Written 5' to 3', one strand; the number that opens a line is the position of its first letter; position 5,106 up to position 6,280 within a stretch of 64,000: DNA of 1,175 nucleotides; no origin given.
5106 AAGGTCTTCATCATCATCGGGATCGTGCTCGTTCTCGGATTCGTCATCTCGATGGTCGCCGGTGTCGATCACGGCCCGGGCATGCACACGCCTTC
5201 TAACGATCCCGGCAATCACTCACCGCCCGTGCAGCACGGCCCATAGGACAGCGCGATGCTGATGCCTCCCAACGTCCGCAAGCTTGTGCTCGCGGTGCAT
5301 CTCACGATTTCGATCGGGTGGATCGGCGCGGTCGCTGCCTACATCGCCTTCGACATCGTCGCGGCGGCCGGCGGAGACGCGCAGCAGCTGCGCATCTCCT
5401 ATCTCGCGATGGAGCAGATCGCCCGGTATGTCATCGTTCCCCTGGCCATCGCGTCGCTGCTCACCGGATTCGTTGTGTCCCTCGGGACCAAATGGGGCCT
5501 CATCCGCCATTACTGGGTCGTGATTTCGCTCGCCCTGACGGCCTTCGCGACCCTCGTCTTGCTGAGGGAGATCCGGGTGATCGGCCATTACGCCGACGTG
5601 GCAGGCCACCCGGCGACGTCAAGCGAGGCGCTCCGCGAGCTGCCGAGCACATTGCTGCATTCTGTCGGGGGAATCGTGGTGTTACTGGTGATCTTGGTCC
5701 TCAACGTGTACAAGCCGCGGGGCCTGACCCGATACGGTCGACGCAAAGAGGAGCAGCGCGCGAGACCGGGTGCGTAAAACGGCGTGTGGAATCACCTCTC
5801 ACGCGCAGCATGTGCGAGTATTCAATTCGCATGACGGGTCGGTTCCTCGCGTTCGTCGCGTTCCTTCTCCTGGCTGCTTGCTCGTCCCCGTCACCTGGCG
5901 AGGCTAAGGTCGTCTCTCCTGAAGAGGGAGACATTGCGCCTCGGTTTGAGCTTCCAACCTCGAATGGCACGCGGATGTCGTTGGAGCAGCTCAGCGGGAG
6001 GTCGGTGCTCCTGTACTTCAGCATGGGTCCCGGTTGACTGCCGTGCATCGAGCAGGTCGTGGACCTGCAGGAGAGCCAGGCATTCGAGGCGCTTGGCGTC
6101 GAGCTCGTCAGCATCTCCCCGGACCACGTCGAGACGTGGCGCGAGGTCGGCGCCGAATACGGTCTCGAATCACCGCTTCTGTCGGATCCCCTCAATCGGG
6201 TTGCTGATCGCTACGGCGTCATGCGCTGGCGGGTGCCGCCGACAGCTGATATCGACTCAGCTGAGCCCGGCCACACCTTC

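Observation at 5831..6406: Peroxiredoxin (BCP/PrxQ-type) lipoprotein with in-frame UGA at the peroxidatic cysteine plus downstream SECIS-like hairpin: predicted selenoprotein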

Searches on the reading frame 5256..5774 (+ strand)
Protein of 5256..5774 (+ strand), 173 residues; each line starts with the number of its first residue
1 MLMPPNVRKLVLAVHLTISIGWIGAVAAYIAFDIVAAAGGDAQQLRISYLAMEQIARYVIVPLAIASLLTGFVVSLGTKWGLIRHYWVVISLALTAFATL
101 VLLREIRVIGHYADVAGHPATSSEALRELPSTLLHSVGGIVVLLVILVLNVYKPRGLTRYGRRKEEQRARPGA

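Call 22: search_protein_families(library=ncbifam, proteins=[window:5256-5774:+], max_evalue=0.01)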
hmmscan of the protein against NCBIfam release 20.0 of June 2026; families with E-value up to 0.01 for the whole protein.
seq(173 aa): 0 families

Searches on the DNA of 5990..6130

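Call 81: search_rna_families(source=window, start=5990, end=6130, threshold=evalue, max_evalue=10)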
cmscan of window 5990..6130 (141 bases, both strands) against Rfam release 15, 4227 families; matches with E-value up to 10: 2.
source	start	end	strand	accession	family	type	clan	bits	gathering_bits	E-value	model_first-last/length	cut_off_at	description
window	6043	6090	+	RF04354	Plastid-ycf2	Cis-reg;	-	18.3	65.7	0.13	1-75/75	no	Plastid-ycf2 5UTR RNA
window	5991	6022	-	RF01308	sR58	Gene; snRNA; snoRNA; CD-box;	-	12.7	55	1.5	24-53/55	no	Small nucleolar RNA sR58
